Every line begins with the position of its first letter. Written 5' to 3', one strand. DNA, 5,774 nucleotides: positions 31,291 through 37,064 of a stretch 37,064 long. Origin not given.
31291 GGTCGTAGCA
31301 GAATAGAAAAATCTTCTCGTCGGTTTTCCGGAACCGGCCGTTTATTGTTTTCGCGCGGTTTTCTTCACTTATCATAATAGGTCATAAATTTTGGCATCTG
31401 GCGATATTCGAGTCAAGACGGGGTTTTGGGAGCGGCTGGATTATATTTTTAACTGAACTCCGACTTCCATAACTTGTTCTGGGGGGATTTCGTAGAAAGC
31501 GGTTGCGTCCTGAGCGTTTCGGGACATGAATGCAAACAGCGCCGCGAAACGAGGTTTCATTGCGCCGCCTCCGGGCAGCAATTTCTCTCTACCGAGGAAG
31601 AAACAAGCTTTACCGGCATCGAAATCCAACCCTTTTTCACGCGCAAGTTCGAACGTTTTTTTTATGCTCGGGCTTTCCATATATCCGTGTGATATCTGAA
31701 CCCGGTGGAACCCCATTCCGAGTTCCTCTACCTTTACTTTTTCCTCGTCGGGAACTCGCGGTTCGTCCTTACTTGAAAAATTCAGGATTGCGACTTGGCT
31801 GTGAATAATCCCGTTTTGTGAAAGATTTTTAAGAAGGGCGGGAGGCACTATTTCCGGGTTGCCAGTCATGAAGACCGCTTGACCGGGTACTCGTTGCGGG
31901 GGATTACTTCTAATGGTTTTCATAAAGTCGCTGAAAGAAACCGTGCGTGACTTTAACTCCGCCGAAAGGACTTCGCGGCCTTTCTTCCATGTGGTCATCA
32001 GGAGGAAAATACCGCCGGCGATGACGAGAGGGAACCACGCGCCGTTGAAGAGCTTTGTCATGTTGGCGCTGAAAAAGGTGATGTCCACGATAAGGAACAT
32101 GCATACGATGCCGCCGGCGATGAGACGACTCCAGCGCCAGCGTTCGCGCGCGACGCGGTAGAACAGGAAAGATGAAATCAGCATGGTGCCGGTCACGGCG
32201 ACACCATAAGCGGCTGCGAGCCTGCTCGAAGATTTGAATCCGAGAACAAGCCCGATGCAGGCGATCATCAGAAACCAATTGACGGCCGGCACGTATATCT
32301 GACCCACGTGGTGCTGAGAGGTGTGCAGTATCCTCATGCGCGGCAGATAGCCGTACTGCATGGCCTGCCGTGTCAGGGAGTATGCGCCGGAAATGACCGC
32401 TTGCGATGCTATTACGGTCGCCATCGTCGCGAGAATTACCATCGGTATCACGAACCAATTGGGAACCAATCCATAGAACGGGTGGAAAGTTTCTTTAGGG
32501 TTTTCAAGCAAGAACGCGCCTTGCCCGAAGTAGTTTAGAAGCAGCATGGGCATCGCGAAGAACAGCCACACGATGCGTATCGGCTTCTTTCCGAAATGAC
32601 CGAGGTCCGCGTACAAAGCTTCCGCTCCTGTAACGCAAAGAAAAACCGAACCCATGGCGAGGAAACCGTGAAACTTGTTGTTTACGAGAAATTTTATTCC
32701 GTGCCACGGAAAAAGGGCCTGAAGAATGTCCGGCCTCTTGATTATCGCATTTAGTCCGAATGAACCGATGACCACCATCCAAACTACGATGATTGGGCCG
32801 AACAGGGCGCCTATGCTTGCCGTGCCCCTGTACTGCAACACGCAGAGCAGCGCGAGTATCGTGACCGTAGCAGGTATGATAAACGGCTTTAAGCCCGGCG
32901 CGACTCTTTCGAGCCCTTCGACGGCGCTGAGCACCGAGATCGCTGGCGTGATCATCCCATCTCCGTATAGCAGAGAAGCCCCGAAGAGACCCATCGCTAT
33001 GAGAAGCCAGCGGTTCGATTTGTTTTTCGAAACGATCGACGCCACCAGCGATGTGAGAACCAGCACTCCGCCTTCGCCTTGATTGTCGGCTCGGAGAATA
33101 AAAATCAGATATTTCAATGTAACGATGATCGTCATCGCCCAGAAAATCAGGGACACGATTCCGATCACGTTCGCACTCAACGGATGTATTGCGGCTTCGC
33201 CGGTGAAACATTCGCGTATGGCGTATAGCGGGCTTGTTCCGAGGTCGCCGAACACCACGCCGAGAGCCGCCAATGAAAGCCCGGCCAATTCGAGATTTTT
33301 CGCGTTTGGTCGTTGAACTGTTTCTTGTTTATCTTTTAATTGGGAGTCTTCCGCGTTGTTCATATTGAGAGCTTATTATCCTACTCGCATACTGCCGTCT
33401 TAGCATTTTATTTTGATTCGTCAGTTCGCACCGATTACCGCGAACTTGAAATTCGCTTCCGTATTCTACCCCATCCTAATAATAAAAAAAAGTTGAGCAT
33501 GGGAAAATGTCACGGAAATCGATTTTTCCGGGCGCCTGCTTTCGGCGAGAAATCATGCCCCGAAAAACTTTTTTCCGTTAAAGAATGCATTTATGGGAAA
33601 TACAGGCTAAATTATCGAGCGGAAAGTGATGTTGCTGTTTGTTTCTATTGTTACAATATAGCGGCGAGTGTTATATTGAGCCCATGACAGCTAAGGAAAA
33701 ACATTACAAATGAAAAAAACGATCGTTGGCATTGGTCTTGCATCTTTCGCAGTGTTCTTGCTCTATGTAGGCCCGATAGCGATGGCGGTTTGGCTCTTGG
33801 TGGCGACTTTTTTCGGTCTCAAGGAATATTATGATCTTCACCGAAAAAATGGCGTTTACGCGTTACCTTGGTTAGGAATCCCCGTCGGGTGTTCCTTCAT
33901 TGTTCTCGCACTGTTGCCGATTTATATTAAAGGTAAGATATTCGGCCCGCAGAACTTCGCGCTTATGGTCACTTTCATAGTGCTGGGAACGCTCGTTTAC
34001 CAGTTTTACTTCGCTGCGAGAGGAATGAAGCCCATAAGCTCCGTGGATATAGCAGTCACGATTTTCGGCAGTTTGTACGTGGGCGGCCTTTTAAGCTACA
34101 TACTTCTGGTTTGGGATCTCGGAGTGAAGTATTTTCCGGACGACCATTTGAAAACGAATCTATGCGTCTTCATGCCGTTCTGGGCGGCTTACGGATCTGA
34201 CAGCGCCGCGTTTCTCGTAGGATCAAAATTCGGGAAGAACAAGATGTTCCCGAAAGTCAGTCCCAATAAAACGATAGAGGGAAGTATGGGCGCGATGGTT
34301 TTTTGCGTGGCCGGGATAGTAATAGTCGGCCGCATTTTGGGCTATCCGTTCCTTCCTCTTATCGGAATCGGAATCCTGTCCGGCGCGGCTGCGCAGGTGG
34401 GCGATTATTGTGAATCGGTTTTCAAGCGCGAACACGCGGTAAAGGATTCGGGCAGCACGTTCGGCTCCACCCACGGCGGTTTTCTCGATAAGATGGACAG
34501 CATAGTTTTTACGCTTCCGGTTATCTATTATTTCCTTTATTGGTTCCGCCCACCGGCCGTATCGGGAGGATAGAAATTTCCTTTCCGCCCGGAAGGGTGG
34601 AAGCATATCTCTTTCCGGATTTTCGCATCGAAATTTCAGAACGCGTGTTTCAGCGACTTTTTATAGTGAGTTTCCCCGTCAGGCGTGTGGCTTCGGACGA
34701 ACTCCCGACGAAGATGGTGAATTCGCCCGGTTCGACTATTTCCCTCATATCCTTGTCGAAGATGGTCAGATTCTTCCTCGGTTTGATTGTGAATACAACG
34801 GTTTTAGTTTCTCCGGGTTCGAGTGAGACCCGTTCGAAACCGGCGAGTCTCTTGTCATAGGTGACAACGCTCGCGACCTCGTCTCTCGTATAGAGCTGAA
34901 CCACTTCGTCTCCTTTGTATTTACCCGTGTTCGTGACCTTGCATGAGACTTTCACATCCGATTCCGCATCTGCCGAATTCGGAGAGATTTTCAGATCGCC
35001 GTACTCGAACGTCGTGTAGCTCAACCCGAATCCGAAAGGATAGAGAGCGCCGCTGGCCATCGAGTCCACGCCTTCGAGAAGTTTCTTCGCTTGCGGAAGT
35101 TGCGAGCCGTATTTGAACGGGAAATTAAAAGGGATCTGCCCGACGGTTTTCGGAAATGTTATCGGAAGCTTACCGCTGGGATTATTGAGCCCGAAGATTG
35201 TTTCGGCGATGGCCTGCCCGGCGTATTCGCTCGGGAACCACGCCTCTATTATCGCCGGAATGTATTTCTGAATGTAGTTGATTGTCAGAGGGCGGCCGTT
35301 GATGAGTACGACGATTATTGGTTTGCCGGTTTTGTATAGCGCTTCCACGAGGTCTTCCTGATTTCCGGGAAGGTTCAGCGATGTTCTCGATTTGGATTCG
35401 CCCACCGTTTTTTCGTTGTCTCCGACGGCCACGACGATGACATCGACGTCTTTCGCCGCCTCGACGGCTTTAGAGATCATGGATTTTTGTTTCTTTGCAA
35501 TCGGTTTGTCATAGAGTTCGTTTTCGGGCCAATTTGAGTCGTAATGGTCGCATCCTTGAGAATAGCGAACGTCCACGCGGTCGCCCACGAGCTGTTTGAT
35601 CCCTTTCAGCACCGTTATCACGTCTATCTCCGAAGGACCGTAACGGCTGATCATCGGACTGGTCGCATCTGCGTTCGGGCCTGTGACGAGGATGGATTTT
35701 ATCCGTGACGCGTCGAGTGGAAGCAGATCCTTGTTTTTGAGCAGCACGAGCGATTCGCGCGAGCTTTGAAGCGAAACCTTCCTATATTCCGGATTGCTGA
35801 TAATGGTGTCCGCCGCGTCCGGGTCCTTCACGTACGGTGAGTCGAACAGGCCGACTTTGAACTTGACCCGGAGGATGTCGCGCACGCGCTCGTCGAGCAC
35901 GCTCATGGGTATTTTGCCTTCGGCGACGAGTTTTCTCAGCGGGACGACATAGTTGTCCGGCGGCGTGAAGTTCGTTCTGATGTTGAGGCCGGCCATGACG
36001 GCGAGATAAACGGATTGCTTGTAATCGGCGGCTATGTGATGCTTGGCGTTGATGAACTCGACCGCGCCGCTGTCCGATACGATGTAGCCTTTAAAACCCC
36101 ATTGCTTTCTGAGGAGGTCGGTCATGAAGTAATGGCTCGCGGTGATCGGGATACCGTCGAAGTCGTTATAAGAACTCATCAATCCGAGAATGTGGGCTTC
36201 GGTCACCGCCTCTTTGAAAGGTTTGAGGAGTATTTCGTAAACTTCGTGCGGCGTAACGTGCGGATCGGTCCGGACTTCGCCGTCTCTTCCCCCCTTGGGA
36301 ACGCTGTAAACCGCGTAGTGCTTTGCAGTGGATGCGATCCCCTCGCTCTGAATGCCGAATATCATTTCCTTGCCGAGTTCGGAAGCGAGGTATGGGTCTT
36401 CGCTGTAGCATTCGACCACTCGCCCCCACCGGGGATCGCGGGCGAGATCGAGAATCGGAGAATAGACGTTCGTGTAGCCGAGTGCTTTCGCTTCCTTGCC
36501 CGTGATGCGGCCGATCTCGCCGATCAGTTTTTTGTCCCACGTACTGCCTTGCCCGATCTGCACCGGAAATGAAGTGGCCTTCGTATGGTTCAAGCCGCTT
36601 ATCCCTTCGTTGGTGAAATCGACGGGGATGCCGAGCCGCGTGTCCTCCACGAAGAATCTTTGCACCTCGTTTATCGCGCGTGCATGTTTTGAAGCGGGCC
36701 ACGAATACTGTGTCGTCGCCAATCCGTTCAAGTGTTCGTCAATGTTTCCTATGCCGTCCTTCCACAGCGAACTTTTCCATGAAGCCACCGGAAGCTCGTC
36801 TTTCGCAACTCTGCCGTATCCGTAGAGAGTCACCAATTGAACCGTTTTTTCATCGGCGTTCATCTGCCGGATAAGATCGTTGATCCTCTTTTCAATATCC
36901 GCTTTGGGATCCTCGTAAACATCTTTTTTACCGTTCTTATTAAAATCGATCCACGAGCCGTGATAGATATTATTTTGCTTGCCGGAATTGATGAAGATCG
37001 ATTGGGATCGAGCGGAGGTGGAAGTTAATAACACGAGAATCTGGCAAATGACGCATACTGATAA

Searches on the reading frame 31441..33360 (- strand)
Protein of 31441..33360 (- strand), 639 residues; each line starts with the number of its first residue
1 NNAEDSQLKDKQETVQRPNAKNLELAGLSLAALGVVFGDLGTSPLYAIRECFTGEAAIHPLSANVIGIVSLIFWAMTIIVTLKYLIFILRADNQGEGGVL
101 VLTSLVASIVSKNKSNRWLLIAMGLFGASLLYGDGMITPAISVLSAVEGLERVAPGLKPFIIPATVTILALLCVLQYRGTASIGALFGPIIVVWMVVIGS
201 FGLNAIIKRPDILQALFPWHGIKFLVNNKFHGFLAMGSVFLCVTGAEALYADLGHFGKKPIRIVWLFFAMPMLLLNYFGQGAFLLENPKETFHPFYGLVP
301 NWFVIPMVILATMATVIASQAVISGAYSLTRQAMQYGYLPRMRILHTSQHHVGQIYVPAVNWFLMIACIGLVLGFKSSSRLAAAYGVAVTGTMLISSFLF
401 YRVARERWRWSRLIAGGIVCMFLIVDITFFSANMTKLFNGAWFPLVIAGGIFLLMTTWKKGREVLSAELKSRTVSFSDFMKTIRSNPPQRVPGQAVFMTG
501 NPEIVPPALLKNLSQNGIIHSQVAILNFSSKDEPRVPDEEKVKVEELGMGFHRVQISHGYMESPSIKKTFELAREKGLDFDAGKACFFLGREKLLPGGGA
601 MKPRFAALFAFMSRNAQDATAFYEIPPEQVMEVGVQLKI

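Call 39: search_protein_families(library=pfam, proteins=[window:31441-33360:-], max_evalue=0.001)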
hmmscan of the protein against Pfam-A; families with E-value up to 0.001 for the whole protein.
window:31441-33360:- (639 aa): 2 families
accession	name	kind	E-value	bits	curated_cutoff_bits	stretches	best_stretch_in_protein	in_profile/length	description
PF02705.21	K_trans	-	3.1e-186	619.7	24.8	1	29-481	2-453/454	K+ potassium transporter integral membrane domain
PF22776.1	K_trans_C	-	9.2e-40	136.4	24.8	1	492-639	1-151/151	K+ potassium transporter C-terminal domain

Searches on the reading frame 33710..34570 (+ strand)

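Call 39: search_protein_families(library=pfam, proteins=[window:33710-34570:+], max_evalue=0.001)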
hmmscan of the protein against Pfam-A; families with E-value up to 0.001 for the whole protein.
window:33710-34570:+ (287 aa): 1 family
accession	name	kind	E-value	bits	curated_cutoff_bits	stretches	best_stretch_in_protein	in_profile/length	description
PF01148.25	CTP_transf_1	-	7.5e-43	147.7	24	1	2-278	2-263/264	Cytidylyltransferase family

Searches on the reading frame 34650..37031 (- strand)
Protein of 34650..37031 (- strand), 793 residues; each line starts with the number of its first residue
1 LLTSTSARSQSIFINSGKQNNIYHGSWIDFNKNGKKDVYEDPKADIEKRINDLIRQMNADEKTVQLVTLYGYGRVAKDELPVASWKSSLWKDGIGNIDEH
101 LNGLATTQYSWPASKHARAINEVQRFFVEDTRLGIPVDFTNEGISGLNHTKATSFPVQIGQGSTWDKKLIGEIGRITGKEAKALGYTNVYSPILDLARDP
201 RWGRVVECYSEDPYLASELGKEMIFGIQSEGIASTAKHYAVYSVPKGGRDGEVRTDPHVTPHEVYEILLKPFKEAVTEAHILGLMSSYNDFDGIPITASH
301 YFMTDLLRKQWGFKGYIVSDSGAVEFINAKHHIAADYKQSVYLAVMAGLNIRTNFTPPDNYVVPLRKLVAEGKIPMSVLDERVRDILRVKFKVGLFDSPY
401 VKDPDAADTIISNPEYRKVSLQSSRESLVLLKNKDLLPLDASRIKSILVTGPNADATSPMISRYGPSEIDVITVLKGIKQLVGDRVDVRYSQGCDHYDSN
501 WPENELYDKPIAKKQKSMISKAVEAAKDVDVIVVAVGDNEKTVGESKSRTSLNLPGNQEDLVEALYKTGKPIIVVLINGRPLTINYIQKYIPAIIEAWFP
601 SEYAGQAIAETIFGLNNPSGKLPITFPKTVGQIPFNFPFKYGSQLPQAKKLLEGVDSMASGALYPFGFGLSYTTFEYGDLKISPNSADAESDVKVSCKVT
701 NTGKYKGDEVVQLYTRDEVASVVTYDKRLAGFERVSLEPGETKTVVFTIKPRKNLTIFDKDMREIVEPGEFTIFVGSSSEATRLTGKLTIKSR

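Call 39: search_protein_families(library=pfam, proteins=[window:34650-37031:-], max_evalue=0.001)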
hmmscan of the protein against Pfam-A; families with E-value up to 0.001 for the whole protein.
window:34650-37031:- (793 aa): 3 families
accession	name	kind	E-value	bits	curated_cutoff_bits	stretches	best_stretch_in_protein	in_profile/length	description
PF00933.27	Glyco_hydro_3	-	1.4e-57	195.9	27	1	102-389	30-316/316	Glycosyl hydrolase family 3 N terminal domain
PF01915.27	Glyco_hydro_3_C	-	3.8e-53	180.9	31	1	428-672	1-200/200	Glycosyl hydrolase family 3 C-terminal domain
PF14310.12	Fn3-like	-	2.1e-23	82.7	25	1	709-779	1-71/71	Fibronectin type III-like domain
